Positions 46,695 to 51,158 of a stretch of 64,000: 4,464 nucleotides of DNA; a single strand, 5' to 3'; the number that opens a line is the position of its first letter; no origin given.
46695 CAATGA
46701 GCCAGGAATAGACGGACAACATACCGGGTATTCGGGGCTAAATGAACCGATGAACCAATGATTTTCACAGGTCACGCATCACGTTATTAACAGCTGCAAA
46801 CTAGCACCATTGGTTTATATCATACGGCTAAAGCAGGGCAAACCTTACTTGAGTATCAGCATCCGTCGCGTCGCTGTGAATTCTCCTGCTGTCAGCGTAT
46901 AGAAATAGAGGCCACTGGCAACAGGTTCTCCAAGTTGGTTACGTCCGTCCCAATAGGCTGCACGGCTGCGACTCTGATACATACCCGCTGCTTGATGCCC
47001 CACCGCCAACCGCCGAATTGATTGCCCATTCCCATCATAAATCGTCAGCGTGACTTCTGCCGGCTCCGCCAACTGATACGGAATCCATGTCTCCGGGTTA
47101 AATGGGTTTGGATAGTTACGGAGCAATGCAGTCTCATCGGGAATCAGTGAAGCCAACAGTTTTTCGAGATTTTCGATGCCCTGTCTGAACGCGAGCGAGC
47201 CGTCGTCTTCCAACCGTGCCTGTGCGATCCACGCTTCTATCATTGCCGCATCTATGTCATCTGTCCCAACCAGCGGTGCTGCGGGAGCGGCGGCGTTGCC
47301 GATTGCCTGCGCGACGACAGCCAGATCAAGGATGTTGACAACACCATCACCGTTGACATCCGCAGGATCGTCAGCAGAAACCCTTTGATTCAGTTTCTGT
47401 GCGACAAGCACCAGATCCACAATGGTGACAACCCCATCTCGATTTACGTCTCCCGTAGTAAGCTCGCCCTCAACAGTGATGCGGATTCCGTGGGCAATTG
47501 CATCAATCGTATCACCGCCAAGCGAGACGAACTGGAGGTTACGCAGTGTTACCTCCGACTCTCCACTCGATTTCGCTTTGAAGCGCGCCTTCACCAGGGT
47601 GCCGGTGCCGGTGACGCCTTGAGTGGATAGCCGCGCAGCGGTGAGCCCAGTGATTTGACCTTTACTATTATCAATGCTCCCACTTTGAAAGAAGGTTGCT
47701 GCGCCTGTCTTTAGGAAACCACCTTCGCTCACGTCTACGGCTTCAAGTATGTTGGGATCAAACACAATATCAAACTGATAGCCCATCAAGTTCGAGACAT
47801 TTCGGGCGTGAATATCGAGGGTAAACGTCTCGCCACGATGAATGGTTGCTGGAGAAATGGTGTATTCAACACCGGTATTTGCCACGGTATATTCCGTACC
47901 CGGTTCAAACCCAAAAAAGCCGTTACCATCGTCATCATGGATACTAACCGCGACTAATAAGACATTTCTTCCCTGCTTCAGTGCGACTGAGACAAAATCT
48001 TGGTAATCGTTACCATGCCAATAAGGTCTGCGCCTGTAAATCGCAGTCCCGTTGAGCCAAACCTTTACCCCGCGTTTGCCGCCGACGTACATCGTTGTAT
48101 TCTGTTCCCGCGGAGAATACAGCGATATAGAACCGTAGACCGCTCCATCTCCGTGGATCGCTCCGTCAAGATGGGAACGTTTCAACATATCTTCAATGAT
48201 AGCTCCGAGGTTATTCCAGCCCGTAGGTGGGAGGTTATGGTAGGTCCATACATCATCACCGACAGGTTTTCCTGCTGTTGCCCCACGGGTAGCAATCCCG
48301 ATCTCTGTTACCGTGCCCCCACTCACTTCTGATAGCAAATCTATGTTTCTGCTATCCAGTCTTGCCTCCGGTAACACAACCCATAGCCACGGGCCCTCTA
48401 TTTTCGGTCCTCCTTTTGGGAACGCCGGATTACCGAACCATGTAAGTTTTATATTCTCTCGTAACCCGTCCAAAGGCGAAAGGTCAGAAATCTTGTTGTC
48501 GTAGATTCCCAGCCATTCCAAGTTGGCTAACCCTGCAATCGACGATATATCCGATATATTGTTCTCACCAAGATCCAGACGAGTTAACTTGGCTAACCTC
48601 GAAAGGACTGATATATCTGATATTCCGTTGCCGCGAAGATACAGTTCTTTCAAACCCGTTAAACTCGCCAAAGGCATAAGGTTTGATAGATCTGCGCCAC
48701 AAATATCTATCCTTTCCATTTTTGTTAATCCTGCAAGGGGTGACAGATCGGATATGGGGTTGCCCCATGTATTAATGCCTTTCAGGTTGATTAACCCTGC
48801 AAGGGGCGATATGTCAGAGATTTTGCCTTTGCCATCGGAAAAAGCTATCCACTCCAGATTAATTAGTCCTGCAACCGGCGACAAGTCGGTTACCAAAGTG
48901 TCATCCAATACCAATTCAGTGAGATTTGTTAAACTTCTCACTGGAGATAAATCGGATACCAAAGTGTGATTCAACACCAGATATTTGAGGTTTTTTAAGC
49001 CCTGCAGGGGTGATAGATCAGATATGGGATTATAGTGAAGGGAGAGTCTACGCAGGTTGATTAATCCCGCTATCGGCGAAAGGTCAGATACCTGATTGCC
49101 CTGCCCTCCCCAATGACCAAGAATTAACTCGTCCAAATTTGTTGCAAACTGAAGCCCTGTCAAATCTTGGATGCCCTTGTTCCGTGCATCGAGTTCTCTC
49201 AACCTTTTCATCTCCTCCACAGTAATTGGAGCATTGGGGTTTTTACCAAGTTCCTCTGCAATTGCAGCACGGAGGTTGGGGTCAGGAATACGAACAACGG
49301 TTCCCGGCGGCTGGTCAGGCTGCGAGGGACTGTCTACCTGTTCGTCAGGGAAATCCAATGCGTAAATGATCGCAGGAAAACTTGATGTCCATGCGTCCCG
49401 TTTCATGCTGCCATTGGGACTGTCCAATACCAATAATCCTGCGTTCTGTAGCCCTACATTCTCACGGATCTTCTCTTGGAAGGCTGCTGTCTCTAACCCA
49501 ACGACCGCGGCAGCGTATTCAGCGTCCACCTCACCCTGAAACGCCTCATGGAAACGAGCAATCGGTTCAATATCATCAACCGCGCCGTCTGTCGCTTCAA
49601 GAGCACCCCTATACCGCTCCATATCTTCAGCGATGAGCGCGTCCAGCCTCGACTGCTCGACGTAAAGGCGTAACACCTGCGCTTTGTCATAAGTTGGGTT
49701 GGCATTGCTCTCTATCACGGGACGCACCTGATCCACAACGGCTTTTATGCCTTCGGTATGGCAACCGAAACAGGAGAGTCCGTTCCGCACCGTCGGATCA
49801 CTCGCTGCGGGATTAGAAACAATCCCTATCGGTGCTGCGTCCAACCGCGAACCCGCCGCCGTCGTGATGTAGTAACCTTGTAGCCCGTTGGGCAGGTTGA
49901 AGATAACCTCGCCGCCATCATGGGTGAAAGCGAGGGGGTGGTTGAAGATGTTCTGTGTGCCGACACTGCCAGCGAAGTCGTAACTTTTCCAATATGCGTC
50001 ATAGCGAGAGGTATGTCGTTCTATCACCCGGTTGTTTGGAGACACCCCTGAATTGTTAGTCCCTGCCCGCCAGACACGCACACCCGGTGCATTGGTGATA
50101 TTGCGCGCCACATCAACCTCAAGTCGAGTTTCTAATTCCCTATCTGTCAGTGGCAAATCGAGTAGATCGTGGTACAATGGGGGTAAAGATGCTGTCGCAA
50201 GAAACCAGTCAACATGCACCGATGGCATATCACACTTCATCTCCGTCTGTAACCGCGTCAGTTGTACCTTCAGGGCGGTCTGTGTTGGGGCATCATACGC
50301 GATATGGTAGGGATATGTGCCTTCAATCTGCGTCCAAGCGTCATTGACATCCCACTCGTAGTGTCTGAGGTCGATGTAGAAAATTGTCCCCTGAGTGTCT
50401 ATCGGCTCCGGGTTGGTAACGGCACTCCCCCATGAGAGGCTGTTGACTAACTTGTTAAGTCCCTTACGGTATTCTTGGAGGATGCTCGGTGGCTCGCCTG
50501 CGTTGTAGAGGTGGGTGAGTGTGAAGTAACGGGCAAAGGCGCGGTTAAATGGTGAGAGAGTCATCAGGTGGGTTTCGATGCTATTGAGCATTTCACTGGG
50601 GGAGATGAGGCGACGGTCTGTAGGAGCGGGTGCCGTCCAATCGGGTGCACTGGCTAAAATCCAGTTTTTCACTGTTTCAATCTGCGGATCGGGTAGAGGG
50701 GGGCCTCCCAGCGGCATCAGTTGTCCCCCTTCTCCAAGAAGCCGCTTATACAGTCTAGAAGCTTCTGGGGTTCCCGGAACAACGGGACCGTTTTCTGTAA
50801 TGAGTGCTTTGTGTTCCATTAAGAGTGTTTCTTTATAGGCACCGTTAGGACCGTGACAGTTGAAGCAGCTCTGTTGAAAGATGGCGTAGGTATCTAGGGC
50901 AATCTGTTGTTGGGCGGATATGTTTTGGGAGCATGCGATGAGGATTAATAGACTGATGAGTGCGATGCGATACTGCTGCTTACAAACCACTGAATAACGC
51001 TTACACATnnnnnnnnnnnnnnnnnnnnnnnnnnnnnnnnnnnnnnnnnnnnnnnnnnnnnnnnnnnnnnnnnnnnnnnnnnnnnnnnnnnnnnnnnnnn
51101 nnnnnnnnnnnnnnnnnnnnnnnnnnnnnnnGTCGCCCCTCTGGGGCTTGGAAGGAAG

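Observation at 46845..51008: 1.39k-aa secreted protein combining cytochrome c haems, LRRs, cohesin and dockerin modules and a T9SS C-terminal sorting domain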

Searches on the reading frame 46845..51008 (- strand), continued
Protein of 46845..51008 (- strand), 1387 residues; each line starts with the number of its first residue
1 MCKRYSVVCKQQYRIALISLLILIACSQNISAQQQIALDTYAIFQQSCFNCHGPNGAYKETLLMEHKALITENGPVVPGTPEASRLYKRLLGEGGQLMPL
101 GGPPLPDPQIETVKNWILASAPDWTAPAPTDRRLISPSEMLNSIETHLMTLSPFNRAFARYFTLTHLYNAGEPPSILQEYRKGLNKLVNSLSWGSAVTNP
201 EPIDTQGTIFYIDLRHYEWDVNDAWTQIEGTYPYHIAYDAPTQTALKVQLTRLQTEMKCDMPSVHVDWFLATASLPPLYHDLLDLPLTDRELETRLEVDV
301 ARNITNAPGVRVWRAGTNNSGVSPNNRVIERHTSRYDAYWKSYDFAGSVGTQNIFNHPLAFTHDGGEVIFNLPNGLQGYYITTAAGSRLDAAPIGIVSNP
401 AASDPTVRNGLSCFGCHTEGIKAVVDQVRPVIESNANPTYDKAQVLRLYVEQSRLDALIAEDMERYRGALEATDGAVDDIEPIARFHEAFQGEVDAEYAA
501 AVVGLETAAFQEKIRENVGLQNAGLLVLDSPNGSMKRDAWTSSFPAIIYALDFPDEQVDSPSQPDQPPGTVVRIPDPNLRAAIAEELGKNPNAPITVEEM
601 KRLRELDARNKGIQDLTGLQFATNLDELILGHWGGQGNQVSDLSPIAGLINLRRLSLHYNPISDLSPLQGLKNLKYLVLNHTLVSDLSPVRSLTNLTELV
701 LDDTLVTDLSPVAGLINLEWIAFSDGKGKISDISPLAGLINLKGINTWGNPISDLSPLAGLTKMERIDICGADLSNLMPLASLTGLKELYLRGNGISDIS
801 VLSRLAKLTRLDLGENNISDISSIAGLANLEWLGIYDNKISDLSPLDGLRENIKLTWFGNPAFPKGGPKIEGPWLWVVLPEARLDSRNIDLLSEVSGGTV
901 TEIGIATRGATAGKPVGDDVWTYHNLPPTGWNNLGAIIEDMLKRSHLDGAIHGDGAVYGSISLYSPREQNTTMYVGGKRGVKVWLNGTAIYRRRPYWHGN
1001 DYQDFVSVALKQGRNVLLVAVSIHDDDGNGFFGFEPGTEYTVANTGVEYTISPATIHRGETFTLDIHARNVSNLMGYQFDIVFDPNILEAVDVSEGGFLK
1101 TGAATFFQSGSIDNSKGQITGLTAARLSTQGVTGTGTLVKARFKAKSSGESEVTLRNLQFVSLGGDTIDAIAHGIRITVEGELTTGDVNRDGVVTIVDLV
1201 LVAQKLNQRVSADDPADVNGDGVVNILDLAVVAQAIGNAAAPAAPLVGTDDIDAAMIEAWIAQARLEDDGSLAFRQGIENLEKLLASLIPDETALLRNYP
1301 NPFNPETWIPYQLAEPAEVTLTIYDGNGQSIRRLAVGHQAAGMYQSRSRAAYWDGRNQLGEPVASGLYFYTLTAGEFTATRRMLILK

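Call 7: find_encoding_contigs(protein=P0001, flank=10000, max_places=3)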
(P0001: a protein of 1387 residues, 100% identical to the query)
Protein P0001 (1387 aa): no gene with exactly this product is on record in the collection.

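Call 29: list_cluster_members(proteins=[P0001, P0005, P0010, P0021, P0029])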
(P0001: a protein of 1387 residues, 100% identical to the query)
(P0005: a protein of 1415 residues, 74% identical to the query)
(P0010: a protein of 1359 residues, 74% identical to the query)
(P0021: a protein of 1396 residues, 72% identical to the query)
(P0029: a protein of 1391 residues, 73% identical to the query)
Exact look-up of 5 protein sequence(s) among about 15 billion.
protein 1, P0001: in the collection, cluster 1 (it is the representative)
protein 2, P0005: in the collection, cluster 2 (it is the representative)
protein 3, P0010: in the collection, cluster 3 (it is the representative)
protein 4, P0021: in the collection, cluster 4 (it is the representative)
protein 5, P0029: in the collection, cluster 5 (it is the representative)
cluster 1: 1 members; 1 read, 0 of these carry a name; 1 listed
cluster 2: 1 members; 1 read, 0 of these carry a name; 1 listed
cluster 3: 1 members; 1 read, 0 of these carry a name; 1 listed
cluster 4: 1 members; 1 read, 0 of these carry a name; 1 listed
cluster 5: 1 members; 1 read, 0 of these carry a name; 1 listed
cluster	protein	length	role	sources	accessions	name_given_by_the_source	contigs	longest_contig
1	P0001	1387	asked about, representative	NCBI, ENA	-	-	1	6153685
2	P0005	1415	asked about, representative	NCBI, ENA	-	-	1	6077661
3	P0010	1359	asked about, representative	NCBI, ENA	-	-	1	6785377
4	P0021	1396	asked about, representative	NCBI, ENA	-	-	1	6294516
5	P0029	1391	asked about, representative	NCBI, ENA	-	-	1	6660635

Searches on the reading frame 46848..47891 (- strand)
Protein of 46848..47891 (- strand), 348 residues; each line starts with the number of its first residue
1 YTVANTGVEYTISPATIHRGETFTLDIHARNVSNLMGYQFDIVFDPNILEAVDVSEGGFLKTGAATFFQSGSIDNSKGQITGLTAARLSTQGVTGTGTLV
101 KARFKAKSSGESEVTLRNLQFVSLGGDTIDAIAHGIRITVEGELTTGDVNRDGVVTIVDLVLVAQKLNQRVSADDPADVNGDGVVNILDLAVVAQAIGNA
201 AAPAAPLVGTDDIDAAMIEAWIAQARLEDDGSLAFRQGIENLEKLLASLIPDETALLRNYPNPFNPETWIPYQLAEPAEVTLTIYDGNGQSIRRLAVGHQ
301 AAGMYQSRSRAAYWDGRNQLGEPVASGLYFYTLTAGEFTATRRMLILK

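Call 72: search_solved_structures(query=window:46848-47891:-, max_evalue=1, show_alignments=0)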
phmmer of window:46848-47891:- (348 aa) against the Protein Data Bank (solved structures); distinct sequences matched with E-value up to 1: 43.
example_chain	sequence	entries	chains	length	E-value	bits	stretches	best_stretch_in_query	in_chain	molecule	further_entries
3l8q_A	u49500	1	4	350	3.4e-07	33.3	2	6-75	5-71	Cellulosomal scaffoldin adaptor protein B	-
2y3n_B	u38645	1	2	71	4.4e-06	29.6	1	146-201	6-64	CELLULOSOMAL FAMILY-48 PROCESSIVE GLYCOSIDE HYDROLASE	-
4dh2_B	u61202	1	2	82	0.00057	22.7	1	145-191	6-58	Dockerin type 1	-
6kg9_A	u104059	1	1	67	0.00069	22.4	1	146-199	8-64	And cellulose-binding endoglucanase family 9 CelL ortholog dockerin domain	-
6kge_D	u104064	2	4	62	0.0016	21.2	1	146-199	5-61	And cellulose-binding endoglucanase family 9 CelL ortholog dockerin domain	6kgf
1qzn_A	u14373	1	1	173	0.002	20.8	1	6-76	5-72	cellulosomal scaffoldin adaptor protein B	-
3f2l_A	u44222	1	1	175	0.002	20.8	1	6-76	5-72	Cellulosomal scaffoldin adaptor protein B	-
3bwz_A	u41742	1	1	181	0.0023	20.7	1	6-76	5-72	Cellulosomal scaffoldin adaptor protein B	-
1zv9_A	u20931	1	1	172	0.0023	20.7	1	6-76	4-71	Cellulosomal scaffoldin adaptor protein B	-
6kgc_B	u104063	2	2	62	0.003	20.3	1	146-199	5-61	And cellulose-binding endoglucanase family 9 CelL ortholog dockerin domain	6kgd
7eh9_A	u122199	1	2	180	0.0033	20.2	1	271-336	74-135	Basal-body rod modification protein FlgD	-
7bhq_A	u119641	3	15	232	0.0045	19.7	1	271-336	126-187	Basal-body rod modification protein FlgD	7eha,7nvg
2vn5_A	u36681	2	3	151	0.0096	18.6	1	8-115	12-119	SCAFFOLDING PROTEIN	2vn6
5g5d_A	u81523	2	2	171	0.012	18.3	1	12-58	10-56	CELLULOSOME ANCHORING PROTEIN COHESIN REGION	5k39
1g1k_A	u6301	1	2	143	0.012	18.3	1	9-115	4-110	SCAFFOLDING PROTEIN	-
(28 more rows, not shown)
